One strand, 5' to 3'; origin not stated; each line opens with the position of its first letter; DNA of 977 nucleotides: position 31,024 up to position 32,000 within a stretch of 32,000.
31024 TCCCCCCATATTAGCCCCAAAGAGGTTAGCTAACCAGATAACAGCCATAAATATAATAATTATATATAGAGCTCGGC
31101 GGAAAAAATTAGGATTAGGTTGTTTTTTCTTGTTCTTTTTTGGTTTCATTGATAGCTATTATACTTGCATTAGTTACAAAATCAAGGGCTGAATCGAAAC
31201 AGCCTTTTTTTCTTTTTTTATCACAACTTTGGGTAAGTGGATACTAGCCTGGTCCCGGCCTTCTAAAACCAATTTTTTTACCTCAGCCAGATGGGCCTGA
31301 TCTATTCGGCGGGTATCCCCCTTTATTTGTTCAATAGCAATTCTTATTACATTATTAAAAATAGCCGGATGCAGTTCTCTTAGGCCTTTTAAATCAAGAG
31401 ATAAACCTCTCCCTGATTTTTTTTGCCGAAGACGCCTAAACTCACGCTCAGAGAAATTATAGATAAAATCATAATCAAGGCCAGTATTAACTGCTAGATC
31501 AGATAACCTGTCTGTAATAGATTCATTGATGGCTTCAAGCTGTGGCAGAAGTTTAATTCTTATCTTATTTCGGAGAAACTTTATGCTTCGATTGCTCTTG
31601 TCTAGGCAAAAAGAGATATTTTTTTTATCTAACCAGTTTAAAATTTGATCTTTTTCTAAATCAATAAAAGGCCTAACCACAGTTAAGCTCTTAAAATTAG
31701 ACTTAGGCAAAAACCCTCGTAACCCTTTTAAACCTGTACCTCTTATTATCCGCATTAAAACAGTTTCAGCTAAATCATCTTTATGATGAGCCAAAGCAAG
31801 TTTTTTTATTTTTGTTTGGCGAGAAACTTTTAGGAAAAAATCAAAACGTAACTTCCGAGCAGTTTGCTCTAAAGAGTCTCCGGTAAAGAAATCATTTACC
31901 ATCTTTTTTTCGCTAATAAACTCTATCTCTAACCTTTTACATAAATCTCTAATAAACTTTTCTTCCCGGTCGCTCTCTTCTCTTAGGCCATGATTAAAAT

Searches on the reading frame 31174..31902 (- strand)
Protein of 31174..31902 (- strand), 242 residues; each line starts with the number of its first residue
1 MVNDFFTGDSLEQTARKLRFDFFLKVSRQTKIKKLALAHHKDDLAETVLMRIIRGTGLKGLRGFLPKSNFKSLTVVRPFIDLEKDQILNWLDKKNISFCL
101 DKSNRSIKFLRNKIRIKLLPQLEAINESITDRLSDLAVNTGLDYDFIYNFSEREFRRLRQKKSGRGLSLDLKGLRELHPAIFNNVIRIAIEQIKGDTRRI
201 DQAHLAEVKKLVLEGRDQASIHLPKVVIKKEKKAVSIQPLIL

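Call 68: find_encoding_contigs(protein=window:31174-31902:-, flank=10000, max_places=2)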
Protein window:31174-31902:- (242 aa): no gene with exactly this product is on record in the collection.
